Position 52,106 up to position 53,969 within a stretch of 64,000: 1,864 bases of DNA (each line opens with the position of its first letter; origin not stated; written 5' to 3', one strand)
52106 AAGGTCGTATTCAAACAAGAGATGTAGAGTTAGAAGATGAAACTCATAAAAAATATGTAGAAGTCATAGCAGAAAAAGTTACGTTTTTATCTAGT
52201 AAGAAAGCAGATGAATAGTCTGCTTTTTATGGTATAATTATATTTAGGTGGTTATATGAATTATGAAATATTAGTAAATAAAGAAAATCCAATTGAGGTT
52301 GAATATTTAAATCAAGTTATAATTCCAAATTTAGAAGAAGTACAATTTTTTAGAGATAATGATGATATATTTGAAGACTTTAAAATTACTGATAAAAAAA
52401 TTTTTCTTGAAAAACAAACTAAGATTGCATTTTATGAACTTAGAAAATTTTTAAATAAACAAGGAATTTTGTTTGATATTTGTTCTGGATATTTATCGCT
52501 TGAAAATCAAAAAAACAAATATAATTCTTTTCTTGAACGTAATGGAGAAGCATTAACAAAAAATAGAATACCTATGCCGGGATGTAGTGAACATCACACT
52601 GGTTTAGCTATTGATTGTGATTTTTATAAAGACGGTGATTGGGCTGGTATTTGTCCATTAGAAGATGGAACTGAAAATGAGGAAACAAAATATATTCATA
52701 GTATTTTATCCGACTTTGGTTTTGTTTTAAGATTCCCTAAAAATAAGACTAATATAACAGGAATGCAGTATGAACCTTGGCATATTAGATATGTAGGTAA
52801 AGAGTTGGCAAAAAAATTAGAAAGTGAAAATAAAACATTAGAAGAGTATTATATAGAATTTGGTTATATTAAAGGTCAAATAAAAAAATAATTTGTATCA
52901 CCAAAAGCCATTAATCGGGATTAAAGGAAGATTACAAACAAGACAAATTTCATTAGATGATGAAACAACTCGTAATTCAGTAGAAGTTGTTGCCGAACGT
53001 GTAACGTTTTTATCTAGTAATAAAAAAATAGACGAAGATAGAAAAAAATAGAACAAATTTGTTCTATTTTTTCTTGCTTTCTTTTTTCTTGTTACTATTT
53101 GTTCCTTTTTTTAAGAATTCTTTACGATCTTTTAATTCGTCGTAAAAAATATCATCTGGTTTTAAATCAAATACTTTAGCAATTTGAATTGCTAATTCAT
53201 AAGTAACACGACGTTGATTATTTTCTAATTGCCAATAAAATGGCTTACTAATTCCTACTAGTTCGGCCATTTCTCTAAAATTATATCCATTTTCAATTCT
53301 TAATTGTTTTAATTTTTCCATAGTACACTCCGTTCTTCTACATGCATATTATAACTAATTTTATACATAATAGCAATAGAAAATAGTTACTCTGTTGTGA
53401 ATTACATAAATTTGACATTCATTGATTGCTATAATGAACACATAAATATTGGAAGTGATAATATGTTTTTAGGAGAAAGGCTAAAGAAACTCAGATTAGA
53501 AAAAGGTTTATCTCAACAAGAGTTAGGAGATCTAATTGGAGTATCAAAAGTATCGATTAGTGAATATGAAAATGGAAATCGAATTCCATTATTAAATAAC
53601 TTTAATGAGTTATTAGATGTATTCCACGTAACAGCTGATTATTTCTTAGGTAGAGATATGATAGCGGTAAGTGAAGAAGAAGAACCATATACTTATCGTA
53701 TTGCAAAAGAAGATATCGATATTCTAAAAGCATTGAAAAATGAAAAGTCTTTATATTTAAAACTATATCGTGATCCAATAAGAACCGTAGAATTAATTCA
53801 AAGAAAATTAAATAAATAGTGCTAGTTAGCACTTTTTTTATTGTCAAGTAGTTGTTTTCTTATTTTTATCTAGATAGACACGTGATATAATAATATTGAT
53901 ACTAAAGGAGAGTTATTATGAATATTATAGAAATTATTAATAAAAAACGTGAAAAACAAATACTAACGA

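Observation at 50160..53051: One ssb 5' half followed by two tandem, divergent ssb 3' halves separated by cargo cassettes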

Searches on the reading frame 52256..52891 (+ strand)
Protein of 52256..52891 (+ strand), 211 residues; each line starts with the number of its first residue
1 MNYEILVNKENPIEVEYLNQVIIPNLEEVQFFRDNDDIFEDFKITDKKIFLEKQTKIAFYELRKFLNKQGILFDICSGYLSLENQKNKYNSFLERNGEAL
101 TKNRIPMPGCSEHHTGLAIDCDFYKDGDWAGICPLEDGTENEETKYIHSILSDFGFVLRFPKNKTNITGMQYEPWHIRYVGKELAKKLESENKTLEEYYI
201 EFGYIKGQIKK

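Call 3: search_protein_families(library=pfam, proteins=[window:52256-52891:+], max_evalue=0.1)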
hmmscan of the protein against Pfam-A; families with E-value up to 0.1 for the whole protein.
window:52256-52891:+ (211 aa): 1 family
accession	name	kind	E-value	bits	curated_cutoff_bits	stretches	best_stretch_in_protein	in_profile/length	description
PF02557.22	VanY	-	4e-27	95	25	1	50-182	3-132/132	D-alanyl-D-alanine carboxypeptidase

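Call 16: find_encoding_contigs(protein=window:52256-52891:+, flank=10000, max_places=10)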
Protein window:52256-52891:+ (211 aa): 3 contigs read that carry it; 2 places shown.
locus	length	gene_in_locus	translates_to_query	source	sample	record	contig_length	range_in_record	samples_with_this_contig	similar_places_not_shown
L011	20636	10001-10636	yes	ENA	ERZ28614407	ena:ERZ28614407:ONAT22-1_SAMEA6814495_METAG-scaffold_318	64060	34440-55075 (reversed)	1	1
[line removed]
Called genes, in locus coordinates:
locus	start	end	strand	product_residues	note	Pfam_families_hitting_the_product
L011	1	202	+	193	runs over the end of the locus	-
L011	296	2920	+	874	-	PF00690:Cation_ATPase_N, PF00122:E1-E2_ATPase, PF08282:Hydrolase_3 (faint), PF13246:Cation_ATPase, PF00702:Hydrolase, PF00689:Cation_ATPase_C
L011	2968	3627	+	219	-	PF09335:VTT_dom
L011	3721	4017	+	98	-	PF12840:HTH_20 (weak), PF01022:HTH_5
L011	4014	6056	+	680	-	PF00403:HMA (weak), PF00122:E1-E2_ATPase, PF00702:Hydrolase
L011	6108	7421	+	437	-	PF19295:SufBD_N, PF01458:SUFBD_core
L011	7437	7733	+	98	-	-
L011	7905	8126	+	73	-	PF00436:SSB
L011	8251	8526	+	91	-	PF01381:HTH_3, PF12844:HTH_19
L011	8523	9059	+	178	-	-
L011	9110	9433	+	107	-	PF09716:ETRAMP (weak)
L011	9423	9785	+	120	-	-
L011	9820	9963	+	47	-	-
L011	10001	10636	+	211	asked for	PF02557:VanY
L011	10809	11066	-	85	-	PF12844:HTH_19, PF13443:HTH_26 (weak), PF13560:HTH_31 (weak), PF01381:HTH_3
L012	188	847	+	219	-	PF09335:VTT_dom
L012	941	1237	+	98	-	PF12840:HTH_20 (weak), PF01022:HTH_5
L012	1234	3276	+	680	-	PF00403:HMA (weak), PF00122:E1-E2_ATPase, PF00702:Hydrolase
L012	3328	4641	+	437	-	PF19295:SufBD_N, PF01458:SUFBD_core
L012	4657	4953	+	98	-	-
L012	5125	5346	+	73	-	PF00436:SSB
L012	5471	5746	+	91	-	PF01381:HTH_3, PF12844:HTH_19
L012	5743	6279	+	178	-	-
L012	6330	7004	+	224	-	PF09716:ETRAMP (faint)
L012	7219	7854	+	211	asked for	PF02557:VanY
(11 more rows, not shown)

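Call 51: find_related_loci(query=window:52256-52888:+, collection=viral_contigs, flank=4000)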
Query window:52256-52888:+ (211 aa) in viral_contigs; peptide patterns used: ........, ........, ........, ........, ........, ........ (x = any residue, [..] = any of these).
3 stretches matched a pattern, but none encodes a relative of the query by tblastn (E <= 1e-3).

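Call 52: search_protein_families(library=phrogs, proteins=[L012:6330-7004:+, window:52256-52891:+], max_evalue=0.01)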
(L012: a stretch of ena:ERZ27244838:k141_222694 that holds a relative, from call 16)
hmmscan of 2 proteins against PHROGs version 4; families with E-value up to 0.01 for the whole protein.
L012:6330-7004:+ (224 aa): 0 families

window:52256-52891:+ (211 aa): 2 families
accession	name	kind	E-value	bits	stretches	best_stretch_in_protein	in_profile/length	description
phrog_16823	-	tail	0.00011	20.7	1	67-185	960-1057/1948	tail length tape measure protein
phrog_13118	-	lysis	0.0018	17.5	1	66-122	476-527/888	endolysin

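Call 63: search_protein_families(library=ncbifam, proteins=[L012:6330-7004:+, window:52256-52891:+], max_evalue=0.01)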
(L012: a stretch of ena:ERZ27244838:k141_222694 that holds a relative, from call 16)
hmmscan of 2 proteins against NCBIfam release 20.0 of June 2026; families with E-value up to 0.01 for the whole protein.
L012:6330-7004:+ (224 aa): 2 families
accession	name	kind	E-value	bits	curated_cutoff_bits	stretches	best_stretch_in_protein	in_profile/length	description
TIGR01495.1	ETRAMP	paralog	0.00037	20.4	32.75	1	19-61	30-70/85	ETRAMP family protein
NF047712.1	CrliSynInhib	equivalog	0.0019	17.5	300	1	15-160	49-182/218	curli synthesis inhibitor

window:52256-52891:+ (211 aa): 5 families
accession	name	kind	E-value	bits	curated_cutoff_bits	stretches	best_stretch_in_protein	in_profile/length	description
NF000380.1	vanXY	equivalog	1.4e-33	116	250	1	43-199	24-176/179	D,D-carboxypeptidase/D,D-dipeptidase VanXY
NF000472.1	vanY_AFMPt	exception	5.8e-24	84.7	425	1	5-199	59-229/283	VanY-A/VanY-F/VanY-M family D-Ala-D-Ala carboxypeptidase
NF041194.1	LD_carboxy_LdcB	exception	1.1e-23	84.2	275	1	53-200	36-174/180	LD-carboxypeptidase LdcB/DacB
NF000149.1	vanXY_G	exception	1.1e-21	77.1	500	1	76-199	70-190/254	D-Ala-D-Ala dipeptidase/D-Ala-D-Ala carboxypeptidase VanXY-G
NF000473.1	vanY_BG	exception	1.6e-14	53.9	400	1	90-199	177-271/274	VanY-B/VanY-G family D-Ala-D-Ala carboxypeptidase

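Call 64: search_protein_families(library=padloc, proteins=[L012:6330-7004:+, window:52256-52891:+], max_evalue=0.01)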
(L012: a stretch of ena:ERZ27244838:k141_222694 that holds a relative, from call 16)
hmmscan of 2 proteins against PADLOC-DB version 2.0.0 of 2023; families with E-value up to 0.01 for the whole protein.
L012:6330-7004:+ (224 aa): 0 families

window:52256-52891:+ (211 aa): 1 family
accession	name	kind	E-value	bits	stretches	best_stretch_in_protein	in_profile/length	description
PDLC01199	Cas5f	-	0.0092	13.4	0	26-93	128-198/241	CAS-I-F; effector_G5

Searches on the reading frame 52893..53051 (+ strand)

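Call 3: search_protein_families(library=pfam, proteins=[window:52893-53051:+], max_evalue=0.1)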
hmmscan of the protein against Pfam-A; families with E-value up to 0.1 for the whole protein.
window:52893-53051:+ (52 aa): 1 family
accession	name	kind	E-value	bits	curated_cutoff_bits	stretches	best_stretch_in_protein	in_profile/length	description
PF00436.31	SSB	-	0.00035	21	26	1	7-40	71-104/104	Single-strand binding protein family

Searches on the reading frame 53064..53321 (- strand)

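Call 3: search_protein_families(library=pfam, proteins=[window:53064-53321:-], max_evalue=0.1)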
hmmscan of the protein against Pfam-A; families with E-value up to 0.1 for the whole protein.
window:53064-53321:- (85 aa): 4 families
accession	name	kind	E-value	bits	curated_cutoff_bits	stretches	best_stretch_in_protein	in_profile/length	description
PF01381.28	HTH_3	-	5.7e-10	39.5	23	1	4-58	1-55/55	Helix-turn-helix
PF12844.13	HTH_19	-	1.4e-09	38.2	30.2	1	2-59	2-59/64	Helix-turn-helix domain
PF13560.12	HTH_31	-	1.3e-07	32.3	27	1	3-57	5-60/64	Helix-turn-helix domain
PF13443.12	HTH_26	-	1.9e-06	28.4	22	1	3-61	1-60/63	Cro/C1-type HTH DNA-binding domain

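Call 63: search_protein_families(library=ncbifam, proteins=[window:53064-53321:-], max_evalue=0.01)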
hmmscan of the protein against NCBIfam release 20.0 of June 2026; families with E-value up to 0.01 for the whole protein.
window:53064-53321:- (85 aa): 9 families
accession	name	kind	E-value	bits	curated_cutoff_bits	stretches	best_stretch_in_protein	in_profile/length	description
NF041951.1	phage_RstR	subfamily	8.1e-07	29.3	80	1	2-66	5-69/108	RstR family transcriptional repressor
NF003162.0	PRK04140.1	equivalog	7.3e-06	25.2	263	1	2-61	129-191/317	transcriptional regulator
NF052239.1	antitox_spr1629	equivalog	2.4e-05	23.6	335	1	2-64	5-66/377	spr1629 family repressor/antitoxin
TIGR03070.1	couple_hipB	subfamily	0.00028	20.8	71.65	1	4-53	7-56/58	type II toxin-antitoxin system Y4mF family antitoxin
NF038139.1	Reg_Aceta_RamB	equivalog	0.00035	19.3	700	1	3-62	6-63/465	acetate metabolism transcriptional regulator RamB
TIGR02607.1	antidote_HigA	equivalog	0.00087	19.1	47.7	1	14-56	22-64/81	HigA family addiction module antitoxin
NF006015.0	PRK08154.1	subfamily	0.0027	16.9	204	1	2-70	33-101/314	anaerobic benzoate catabolism transcriptional regulator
NF047948.1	male_kill_WMK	equivalog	0.0049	16.4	300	1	3-61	9-68/300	WO male-killing family protein Wmk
NF041575.1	antitoxPezA_Strep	equivalog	0.009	16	290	1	2-59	4-61/158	type II toxin-antitoxin system antitoxin PezA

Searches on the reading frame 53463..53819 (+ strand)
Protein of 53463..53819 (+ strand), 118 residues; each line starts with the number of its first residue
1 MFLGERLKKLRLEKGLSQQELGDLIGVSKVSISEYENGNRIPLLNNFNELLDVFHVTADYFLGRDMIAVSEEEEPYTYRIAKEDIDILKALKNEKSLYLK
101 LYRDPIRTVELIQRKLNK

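Call 3: search_protein_families(library=pfam, proteins=[window:53463-53819:+], max_evalue=0.1)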
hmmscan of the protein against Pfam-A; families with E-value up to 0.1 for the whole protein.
window:53463-53819:+ (118 aa): 8 families
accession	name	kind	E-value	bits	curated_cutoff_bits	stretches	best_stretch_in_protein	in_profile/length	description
PF01381.28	HTH_3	-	7.6e-15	55.1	23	1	7-61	1-55/55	Helix-turn-helix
PF13560.12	HTH_31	-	2.3e-11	44.3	27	1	3-58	2-58/64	Helix-turn-helix domain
PF12844.13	HTH_19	-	5.6e-11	42.6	30.2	1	4-62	1-59/64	Helix-turn-helix domain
PF22495.2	HTH_92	-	0.0022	17.7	27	1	9-42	2-35/45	RsaL-like HTH domain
PF13443.12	HTH_26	-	0.0082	16.8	22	1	6-53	1-49/63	Cro/C1-type HTH DNA-binding domain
PF15731.11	MqsA_antitoxin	-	0.016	15.8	30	1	6-44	73-111/131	Antitoxin component of bacterial toxin-antitoxin system, MqsA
PF13545.12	HTH_Crp_2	-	0.036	14.5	27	1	11-33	18-40/70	Crp-like helix-turn-helix domain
PF04545.22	Sigma70_r4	-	0.071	13.1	24.1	0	10-33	15-38/50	Sigma-70, region 4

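Call 63: search_protein_families(library=ncbifam, proteins=[window:53463-53819:+], max_evalue=0.01)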
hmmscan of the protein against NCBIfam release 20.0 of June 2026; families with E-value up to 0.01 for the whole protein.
window:53463-53819:+ (118 aa): 15 families
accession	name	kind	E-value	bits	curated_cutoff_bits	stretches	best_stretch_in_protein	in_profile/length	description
NF052239.1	antitox_spr1629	equivalog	1.2e-15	57.6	335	1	1-104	1-103/377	spr1629 family repressor/antitoxin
NF041951.1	phage_RstR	subfamily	1.4e-14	54.2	80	1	1-70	1-70/108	RstR family transcriptional repressor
TIGR03070.1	couple_hipB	subfamily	1e-10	41.4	71.65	1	3-54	3-54/58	type II toxin-antitoxin system Y4mF family antitoxin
NF007257.0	PRK09706.1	subfamily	4.6e-08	33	101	1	3-65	6-68/135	transcriptional repressor DicA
TIGR03830.1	CxxCG_CxxCG_HTH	subfamily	3.3e-07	30.1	61.8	1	4-42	67-105/127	type II TA system antitoxin MqsA family protein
NF003162.0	PRK04140.1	equivalog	1.5e-06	27.5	263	1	4-57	128-181/317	transcriptional regulator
NF007408.0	PRK09943.1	equivalog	1.9e-06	27.6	211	1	3-63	8-68/185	HTH-type transcriptional regulator PuuR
NF041575.1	antitoxPezA_Strep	equivalog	2.9e-06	27.3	290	1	3-68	2-67/158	type II toxin-antitoxin system antitoxin PezA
NF047948.1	male_kill_WMK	equivalog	1.4e-05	24.8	300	1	4-65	164-225/300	WO male-killing family protein Wmk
NF038139.1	Reg_Aceta_RamB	equivalog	4.7e-05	22.2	700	1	1-65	1-65/465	acetate metabolism transcriptional regulator RamB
NF058600.1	TransRegSco1979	equivalog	7.2e-05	22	350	1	1-59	7-65/280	Sco1979 family transcriptional regulator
NF007271.0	PRK09726.1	equivalog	0.0003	20.7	79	1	3-57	13-67/88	type II toxin-antitoxin system antitoxin HipB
NF050110.1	TransRegBldD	equivalog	0.0021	17.8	250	1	3-107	9-111/162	transcriptional regulator BldD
TIGR00270.2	TIGR00270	equivalog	0.0024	17.7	110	1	5-50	78-123/159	multiprotein bridging factor aMBF1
NF006015.0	PRK08154.1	subfamily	0.0055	15.9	204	1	3-39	31-67/314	anaerobic benzoate catabolism transcriptional regulator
